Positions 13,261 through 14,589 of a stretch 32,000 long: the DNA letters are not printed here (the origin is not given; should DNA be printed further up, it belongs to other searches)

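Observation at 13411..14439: Active-site-altered 2-hydroxyacid-dehydrogenase homolog translationally coupled to hpnE: candidate for the unassigned reductive step of hopanoid side-chain synthesis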

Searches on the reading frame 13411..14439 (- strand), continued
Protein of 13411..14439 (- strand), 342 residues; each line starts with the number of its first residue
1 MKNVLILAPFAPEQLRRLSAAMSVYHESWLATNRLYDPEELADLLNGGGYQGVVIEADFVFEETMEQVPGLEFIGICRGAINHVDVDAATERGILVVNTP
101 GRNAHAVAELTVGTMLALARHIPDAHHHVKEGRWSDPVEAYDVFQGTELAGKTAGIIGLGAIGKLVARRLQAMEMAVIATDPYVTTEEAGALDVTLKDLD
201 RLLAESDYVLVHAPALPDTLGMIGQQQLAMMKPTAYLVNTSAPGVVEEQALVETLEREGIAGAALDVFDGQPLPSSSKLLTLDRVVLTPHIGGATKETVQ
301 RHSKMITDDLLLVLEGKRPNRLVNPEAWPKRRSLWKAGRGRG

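Call 76: search_protein_families(library=ncbifam, proteins=[L172:6573-7571:+, L172:13617-14552:+, L088:14556-15443:+, L088:13603-14559:+, L088:5589-6368:+, L172:9544-9996:+, L088:8525-9001:+, L004:2627-3613:+], max_evalue=1e-8)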
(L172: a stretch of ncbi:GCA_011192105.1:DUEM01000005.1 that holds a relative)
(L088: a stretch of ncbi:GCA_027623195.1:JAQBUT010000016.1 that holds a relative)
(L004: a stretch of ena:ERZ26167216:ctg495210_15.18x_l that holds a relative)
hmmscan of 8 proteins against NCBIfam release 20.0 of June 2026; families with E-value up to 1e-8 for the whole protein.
L172:6573-7571:+ (332 aa): 17 families
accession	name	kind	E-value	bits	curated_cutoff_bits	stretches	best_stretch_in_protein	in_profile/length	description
TIGR03466.1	HpnA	hypoth_equivalog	2.6e-133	444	367.65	1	1-327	1-327/327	hopanoid-associated sugar epimerase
NF052578.1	StrlDmthSdmBMthl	equivalog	1e-75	255.6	600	1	1-327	1-328/328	sterol demethylase protein SdmB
NF042422.1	oxyalk_red_OleD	equivalog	1.3e-32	113.5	580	1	1-259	1-264/329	2-alkyl-3-oxoalkanoate reductase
NF042423.1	oxyalk_red_Shew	equivalog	2.9e-31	108.7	580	1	2-304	10-317/331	2-alkyl-3-oxoalkanoate reductase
TIGR04180.1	EDH_00030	hypoth_equivalog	4e-26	91.8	475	1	4-173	2-179/297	NAD-dependent 4,6-dehydratase LegB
TIGR01746.1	Thioester-redct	subfamily_domain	3.1e-20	72.7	213.35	1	4-248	3-283/371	thioester reductase domain-containing protein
TIGR01179.1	galE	equivalog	2.7e-16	59.3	262.3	1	3-153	2-158/332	UDP-glucose 4-epimerase GalE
TIGR01181.1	dTDP_gluc_dehyt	equivalog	9.2e-16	57.8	365.1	1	3-326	2-316/321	dTDP-glucose 4,6-dehydratase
TIGR02197.1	heptose_epim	equivalog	2.9e-14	53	274.6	1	4-153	2-151/316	ADP-glyceromanno-heptose 6-epimerase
NF058621.1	DiazavRedAvaA7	equivalog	1.4e-13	51.1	400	1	1-113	1-114/304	3-diazoavenalumate denitrifying reductase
NF005539.0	PRK07201.1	equivalog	4.6e-12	45.5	549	1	1-171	1-179/657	SDR family oxidoreductase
NF041293.1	G6PDh_Azf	equivalog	5.2e-12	45.7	400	1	3-119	5-121/252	NAD-dependent glucose-6-phosphate dehydrogenase Azf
NF038078.1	NRPS_MxcG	equivalog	1.1e-11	42.8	2300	0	53-203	1158-1308/1442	myxochelin non-ribosomal peptide synthetase MxcG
TIGR02622.1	CDP_4_6_dhtase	equivalog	1.6e-10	40.7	278.45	1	2-110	6-125/352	CDP-glucose 4,6-dehydratase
NF043036.1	ErythonDh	equivalog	2.8e-10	39.9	325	1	1-134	1-146/321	D-erythronate dehydrogenase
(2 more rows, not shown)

L172:13617-14552:+ (311 aa): 5 families
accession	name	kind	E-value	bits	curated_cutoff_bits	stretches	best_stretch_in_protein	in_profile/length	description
NF004520.0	PRK05865.1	equivalog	7.3e-16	57.2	1509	1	4-307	3-252/854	sugar epimerase family protein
TIGR01179.1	galE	equivalog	3.3e-14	52.5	262.3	1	4-188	2-193/332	UDP-glucose 4-epimerase GalE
TIGR04180.1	EDH_00030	hypoth_equivalog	1.1e-09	37.8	475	1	86-177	95-181/297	NAD-dependent 4,6-dehydratase LegB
TIGR02197.1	heptose_epim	equivalog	1.5e-09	37.5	274.6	0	4-239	1-254/316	ADP-glyceromanno-heptose 6-epimerase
NF007956.0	PRK10675.1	subfamily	2.8e-09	36.6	394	1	56-176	65-185/338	UDP-glucose 4-epimerase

L088:14556-15443:+ (295 aa): 4 families
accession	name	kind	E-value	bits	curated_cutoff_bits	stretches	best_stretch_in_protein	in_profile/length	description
NF008036.0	PRK10768.1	equivalog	3.4e-62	210.3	382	1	2-287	4-293/304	ribonucleoside hydrolase RihC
NF007761.0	PRK10443.1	equivalog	1.1e-57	195.5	433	1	2-262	4-269/311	pyrimidine-specific ribonucleoside hydrolase RihA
NF052221.1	UridNuclsHydUriH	equivalog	3.3e-53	180.9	450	1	2-282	1-294/310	uridine-preferring nucleoside hydrolase UriH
NF007417.0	PRK09955.1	equivalog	9.1e-41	139.7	459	1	2-192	5-194/313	ribosylpyrimidine nucleosidase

L088:13603-14559:+ (318 aa): 4 families
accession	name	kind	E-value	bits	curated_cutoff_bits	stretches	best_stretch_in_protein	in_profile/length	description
TIGR01179.1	galE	equivalog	1e-14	54.1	262.3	1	8-190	2-190/332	UDP-glucose 4-epimerase GalE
NF004520.0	PRK05865.1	equivalog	5.5e-14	51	1509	1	8-275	3-227/854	sugar epimerase family protein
TIGR02197.1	heptose_epim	equivalog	3.9e-10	39.4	274.6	0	8-180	1-174/316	ADP-glyceromanno-heptose 6-epimerase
NF043036.1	ErythonDh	equivalog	1.9e-09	37.2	325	1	8-169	3-172/321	D-erythronate dehydrogenase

L088:5589-6368:+ (259 aa): 3 families
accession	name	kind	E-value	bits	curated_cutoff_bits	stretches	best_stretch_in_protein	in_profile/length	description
TIGR03468.1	HpnG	hypoth_equivalog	1.2e-20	74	187.1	1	40-239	21-211/212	hopanoid-associated phosphorylase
NF005476.0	PRK07077.1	equivalog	4.4e-15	55.6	215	1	69-239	57-226/243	phosphorylase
NF004079.0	PRK05584.1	equivalog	6.8e-11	42.1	169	0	2-185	3-199/232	5'-methylthioadenosine/adenosylhomocysteine nucleosidase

L172:9544-9996:+ (150 aa): 0 families

L088:8525-9001:+ (158 aa): 1 family
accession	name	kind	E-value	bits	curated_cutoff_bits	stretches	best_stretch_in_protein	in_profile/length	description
TIGR00149.1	TIGR00149_YjbQ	hypoth_equivalog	5.6e-32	110.3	67.75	1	17-157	2-131/132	secondary thiamine-phosphate synthase enzyme YjbQ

L004:2627-3613:+ (328 aa): 14 families
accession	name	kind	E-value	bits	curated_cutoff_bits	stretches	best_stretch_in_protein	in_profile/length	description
TIGR03466.1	HpnA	hypoth_equivalog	5.2e-131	436.4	367.65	1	1-327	1-326/327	hopanoid-associated sugar epimerase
NF052578.1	StrlDmthSdmBMthl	equivalog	1.7e-83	281.1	600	1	1-327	1-327/328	sterol demethylase protein SdmB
NF042422.1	oxyalk_red_OleD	equivalog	1.8e-30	106.5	580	1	1-310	1-316/329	2-alkyl-3-oxoalkanoate reductase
NF042423.1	oxyalk_red_Shew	equivalog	1.4e-28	99.9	580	1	2-303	10-315/331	2-alkyl-3-oxoalkanoate reductase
TIGR04180.1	EDH_00030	hypoth_equivalog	1.7e-25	89.7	475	1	4-214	2-222/297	NAD-dependent 4,6-dehydratase LegB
TIGR01746.1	Thioester-redct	subfamily_domain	3e-20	72.8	213.35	1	4-168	3-193/371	thioester reductase domain-containing protein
NF005539.0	PRK07201.1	equivalog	4.4e-16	58.8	549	1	1-172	1-179/657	SDR family oxidoreductase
TIGR01179.1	galE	equivalog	7.7e-13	48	262.3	1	3-165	2-171/332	UDP-glucose 4-epimerase GalE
TIGR01181.1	dTDP_gluc_dehyt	equivalog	8.3e-13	48.1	365.1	1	3-323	2-312/321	dTDP-glucose 4,6-dehydratase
NF041293.1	G6PDh_Azf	equivalog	9.4e-12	44.9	400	1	3-118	5-120/252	NAD-dependent glucose-6-phosphate dehydrogenase Azf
NF058621.1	DiazavRedAvaA7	equivalog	4.9e-11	42.8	400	1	1-132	1-132/304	3-diazoavenalumate denitrifying reductase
NF004520.0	PRK05865.1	equivalog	1.2e-10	40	1509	1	1-115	1-105/854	sugar epimerase family protein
NF043036.1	ErythonDh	equivalog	4.4e-10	39.3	325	1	1-134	1-145/321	D-erythronate dehydrogenase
NF038078.1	NRPS_MxcG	equivalog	9e-09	33.1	2300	0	62-174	1167-1278/1442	myxochelin non-ribosomal peptide synthetase MxcG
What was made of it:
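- HpnA, an SDR of unknown function, sits beside hpnG in many of the same operons (call 76). The SDR after the module hits D-erythronate dehydrogenase weakly (call 76).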

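Call 82: search_protein_representatives(protein=window:13411-14439:-)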
Query: 342 residues. Proteins with E-value up to 0.001 (for the whole library): 62057; up to 1e-10: 34562; up to 1e-30: 6191. The best 150 are listed.
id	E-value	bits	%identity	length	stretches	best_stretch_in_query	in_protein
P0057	2.2e-110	385.3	58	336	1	3-333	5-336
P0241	2.8e-104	365.2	52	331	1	3-331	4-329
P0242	1.5e-92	326.7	48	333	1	4-333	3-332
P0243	8.0e-88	311.1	48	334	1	4-333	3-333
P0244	7.6e-87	307.9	47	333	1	4-326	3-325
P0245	2.1e-83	296.6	48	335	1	4-332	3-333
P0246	1.4e-78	280.8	46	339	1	4-328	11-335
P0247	1.2e-75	271.1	40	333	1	4-332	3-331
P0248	7.4e-74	265.2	42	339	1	4-327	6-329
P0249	3.5e-72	259.7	42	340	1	1-335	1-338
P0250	1.1e-71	258.1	44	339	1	4-327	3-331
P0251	1.1e-70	254.9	44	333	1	3-332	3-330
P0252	1.6e-70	254.3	42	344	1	4-333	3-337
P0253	4.9e-69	249.4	44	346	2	4-186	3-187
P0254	1.4e-68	247.9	40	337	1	4-330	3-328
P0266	2.2e-63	230.9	43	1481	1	4-329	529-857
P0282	1.0e-59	218.7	40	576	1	6-328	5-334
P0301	3.4e-58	213.8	38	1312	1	4-329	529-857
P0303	5.7e-58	213.0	40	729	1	4-327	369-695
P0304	7.2e-58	212.7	39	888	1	4-337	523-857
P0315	8.5e-57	209.2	39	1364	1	3-330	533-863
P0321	1.4e-56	208.4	39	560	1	4-329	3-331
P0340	1.5e-55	205.1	40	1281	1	4-327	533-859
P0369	2.4e-54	201.1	40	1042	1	4-327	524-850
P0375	4.2e-54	200.3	41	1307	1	15-328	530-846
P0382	9.3e-54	199.2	39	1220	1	8-325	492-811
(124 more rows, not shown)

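Call 83: search_protein_families(library=pfam, proteins=[P0266, P0301, P0304, P0303, P0315, P0369, P0282, P0321], max_evalue=0.00001)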
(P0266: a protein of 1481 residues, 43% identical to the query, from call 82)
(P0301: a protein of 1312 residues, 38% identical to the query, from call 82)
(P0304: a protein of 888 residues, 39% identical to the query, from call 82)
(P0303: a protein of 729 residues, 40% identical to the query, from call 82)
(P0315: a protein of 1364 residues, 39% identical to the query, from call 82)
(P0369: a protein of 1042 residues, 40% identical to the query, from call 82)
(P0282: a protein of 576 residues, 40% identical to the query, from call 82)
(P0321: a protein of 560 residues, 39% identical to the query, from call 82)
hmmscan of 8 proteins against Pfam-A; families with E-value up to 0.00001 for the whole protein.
P0266 (1481 aa): 7 families
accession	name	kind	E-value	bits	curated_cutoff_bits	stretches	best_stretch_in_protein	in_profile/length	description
PF02826.25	2-Hacid_dh_C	-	6.4e-57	192.2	25.1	1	636-820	2-178/178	D-isomer specific 2-hydroxyacid dehydrogenase, NAD binding domain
PF00596.27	Aldolase_II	-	1.2e-44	152.8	22.2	1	1275-1451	2-181/183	Class II Aldolase and Adducin N-terminal domain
PF00370.27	FGGY_N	-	5.7e-39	134.6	28.8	1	7-250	3-245/245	FGGY family of carbohydrate kinases, N-terminal domain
PF02036.22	SCP2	-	4.1e-27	94.9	21.3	2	1135-1212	23-99/101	SCP-2 sterol transfer family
PF02782.22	FGGY_C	-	9.8e-21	74.9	27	1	261-453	3-198/198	FGGY family of carbohydrate kinases, C-terminal domain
PF00389.36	2-Hacid_dh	-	1.7e-14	54.1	24.6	1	529-851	1-133/134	D-isomer specific 2-hydroxyacid dehydrogenase, catalytic domain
PF14864.11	Alkyl_sulf_C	-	2.4e-12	47.6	27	0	1129-1205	29-105/125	Alkyl sulfatase C-terminal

P0301 (1312 aa): 6 families
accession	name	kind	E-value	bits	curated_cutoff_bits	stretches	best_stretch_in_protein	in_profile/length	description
PF02826.25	2-Hacid_dh_C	-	1.8e-55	187.5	25.1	1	635-820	1-178/178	D-isomer specific 2-hydroxyacid dehydrogenase, NAD binding domain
PF00596.27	Aldolase_II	-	1.6e-52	178.5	22.2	1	1107-1281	2-180/183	Class II Aldolase and Adducin N-terminal domain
PF00370.27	FGGY_N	-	3.8e-46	158.1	28.8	1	7-249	3-245/245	FGGY family of carbohydrate kinases, N-terminal domain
PF00389.36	2-Hacid_dh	-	1.2e-16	61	24.6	1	530-852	2-134/134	D-isomer specific 2-hydroxyacid dehydrogenase, catalytic domain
PF02782.22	FGGY_C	-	1.7e-14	54.5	27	1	347-450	96-196/198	FGGY family of carbohydrate kinases, C-terminal domain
PF02036.22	SCP2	-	1.5e-13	51.3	21.3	1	956-1043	12-99/101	SCP-2 sterol transfer family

P0304 (888 aa): 4 families
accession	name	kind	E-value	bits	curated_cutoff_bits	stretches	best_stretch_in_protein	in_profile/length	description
PF02826.25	2-Hacid_dh_C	-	1.5e-51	174.7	25.1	1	630-814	2-178/178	D-isomer specific 2-hydroxyacid dehydrogenase, NAD binding domain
PF00370.27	FGGY_N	-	2.4e-38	132.6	28.8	1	2-242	4-245/245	FGGY family of carbohydrate kinases, N-terminal domain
PF02782.22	FGGY_C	-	1.1e-23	84.4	27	1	253-445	3-198/198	FGGY family of carbohydrate kinases, C-terminal domain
PF00389.36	2-Hacid_dh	-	4.9e-15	55.8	24.6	1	523-846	1-134/134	D-isomer specific 2-hydroxyacid dehydrogenase, catalytic domain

P0303 (729 aa): 4 families
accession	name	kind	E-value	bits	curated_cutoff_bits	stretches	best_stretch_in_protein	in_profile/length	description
PF02826.25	2-Hacid_dh_C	-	8.3e-56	188.6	25.1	1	475-660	1-178/178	D-isomer specific 2-hydroxyacid dehydrogenase, NAD binding domain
PF02782.22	FGGY_C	-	1.6e-20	74.1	27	1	99-292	2-198/198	FGGY family of carbohydrate kinases, C-terminal domain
PF00389.36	2-Hacid_dh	-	3.9e-16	59.4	24.6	1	370-692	2-134/134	D-isomer specific 2-hydroxyacid dehydrogenase, catalytic domain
PF00370.27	FGGY_N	-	2.6e-12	47.3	28.8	1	20-89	176-245/245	FGGY family of carbohydrate kinases, N-terminal domain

P0315 (1364 aa): 6 families
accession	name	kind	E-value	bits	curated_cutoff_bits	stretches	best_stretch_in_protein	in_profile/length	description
PF02826.25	2-Hacid_dh_C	-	9.9e-58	194.9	25.1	1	640-825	1-178/178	D-isomer specific 2-hydroxyacid dehydrogenase, NAD binding domain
PF00596.27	Aldolase_II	-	2.3e-39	135.6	22.2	1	1160-1335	2-182/183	Class II Aldolase and Adducin N-terminal domain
PF00370.27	FGGY_N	-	2.9e-34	119.2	28.8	1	5-250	1-245/245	FGGY family of carbohydrate kinases, N-terminal domain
PF02782.22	FGGY_C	-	2.3e-18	67.2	27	1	261-453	3-197/198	FGGY family of carbohydrate kinases, C-terminal domain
PF00389.36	2-Hacid_dh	-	9.3e-18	64.6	24.6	1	534-857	1-134/134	D-isomer specific 2-hydroxyacid dehydrogenase, catalytic domain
PF02036.22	SCP2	-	2.8e-08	34.4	21.3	1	1014-1094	21-100/101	SCP-2 sterol transfer family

P0369 (1042 aa): 6 families
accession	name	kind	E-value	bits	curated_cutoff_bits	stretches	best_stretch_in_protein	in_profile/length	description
PF02826.25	2-Hacid_dh_C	-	3.7e-56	189.8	25.1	1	630-815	1-178/178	D-isomer specific 2-hydroxyacid dehydrogenase, NAD binding domain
PF00370.27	FGGY_N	-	2.3e-35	122.8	28.8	1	10-249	1-245/245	FGGY family of carbohydrate kinases, N-terminal domain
PF02782.22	FGGY_C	-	8.2e-13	49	27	1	290-447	35-198/198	FGGY family of carbohydrate kinases, C-terminal domain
PF00389.36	2-Hacid_dh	-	3.3e-11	43.4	24.6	1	524-737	1-103/134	D-isomer specific 2-hydroxyacid dehydrogenase, catalytic domain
PF02036.22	SCP2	-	2.9e-09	37.6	21.3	1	942-1028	14-99/101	SCP-2 sterol transfer family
PF14864.11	Alkyl_sulf_C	-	9.9e-06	26.2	27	0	945-1027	29-111/125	Alkyl sulfatase C-terminal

P0282 (576 aa): 3 families
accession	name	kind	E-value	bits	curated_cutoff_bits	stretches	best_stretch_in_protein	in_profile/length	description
PF02826.25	2-Hacid_dh_C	-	5.3e-54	182.7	25.1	1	114-298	2-178/178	D-isomer specific 2-hydroxyacid dehydrogenase, NAD binding domain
PF00596.27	Aldolase_II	-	7.5e-45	153.5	22.2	1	364-543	1-183/183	Class II Aldolase and Adducin N-terminal domain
PF00389.36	2-Hacid_dh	-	4.3e-12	46.3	24.6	1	5-328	3-132/134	D-isomer specific 2-hydroxyacid dehydrogenase, catalytic domain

P0321 (560 aa): 3 families
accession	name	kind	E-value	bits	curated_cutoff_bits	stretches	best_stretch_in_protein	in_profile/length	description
PF02826.25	2-Hacid_dh_C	-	1.4e-55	187.8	25.1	1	110-294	1-178/178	D-isomer specific 2-hydroxyacid dehydrogenase, NAD binding domain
PF00596.27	Aldolase_II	-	4.3e-49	167.3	22.2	1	350-528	2-183/183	Class II Aldolase and Adducin N-terminal domain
PF00389.36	2-Hacid_dh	-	7.5e-14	52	24.6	1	4-326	2-134/134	D-isomer specific 2-hydroxyacid dehydrogenase, catalytic domain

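Call 84: list_cluster_members(proteins=[P0266, P0301, P0315, P0304, P0369, P0282, P0321, P0340, P0375, P0382])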
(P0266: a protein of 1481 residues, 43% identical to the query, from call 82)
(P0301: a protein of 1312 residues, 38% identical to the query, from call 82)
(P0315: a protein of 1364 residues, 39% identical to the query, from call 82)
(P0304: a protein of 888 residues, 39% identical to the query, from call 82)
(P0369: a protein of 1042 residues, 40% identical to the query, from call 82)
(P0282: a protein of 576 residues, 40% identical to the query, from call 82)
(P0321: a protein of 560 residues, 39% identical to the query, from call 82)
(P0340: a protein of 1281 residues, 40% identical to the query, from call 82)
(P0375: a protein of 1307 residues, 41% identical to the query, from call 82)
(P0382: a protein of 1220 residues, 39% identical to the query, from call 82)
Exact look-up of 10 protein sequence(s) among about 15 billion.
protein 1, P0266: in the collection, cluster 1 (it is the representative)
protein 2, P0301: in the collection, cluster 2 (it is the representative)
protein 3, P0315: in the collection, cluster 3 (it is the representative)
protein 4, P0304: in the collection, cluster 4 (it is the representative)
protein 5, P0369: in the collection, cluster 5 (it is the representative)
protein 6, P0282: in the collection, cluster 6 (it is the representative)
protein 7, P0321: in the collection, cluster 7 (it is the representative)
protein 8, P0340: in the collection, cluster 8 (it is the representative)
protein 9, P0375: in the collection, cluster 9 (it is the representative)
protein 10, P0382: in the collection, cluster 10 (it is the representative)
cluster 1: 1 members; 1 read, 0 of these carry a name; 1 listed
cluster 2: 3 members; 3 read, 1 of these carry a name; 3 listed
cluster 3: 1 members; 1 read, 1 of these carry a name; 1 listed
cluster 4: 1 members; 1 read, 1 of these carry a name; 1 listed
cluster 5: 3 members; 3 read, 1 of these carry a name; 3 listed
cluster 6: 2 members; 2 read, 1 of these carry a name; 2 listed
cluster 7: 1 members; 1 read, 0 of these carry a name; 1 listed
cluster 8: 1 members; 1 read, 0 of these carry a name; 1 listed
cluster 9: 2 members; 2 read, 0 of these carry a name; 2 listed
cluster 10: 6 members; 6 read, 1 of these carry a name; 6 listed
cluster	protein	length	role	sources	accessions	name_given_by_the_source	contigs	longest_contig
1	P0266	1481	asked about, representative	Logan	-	-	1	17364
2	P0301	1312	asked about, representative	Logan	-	-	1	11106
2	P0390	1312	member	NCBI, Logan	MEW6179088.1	MAG: NAD(P)-dependent oxidoreductase [Chloroflexota bacterium]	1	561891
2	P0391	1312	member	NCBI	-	-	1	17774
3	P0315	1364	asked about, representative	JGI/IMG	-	autoinducer 2 (AI-2) kinase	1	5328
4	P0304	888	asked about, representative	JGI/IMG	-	autoinducer 2 (AI-2) kinase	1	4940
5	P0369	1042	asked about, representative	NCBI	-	-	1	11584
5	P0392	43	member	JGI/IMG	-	phytoene dehydrogenase-like protein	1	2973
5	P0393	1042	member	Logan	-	-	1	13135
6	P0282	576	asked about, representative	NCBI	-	-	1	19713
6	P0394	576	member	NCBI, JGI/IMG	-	D-3-phosphoglycerate dehydrogenase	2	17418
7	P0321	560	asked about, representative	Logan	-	-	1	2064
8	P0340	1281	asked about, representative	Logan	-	-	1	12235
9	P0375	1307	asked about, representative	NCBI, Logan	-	-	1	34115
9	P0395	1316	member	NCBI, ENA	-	-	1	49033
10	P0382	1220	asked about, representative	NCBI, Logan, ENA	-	-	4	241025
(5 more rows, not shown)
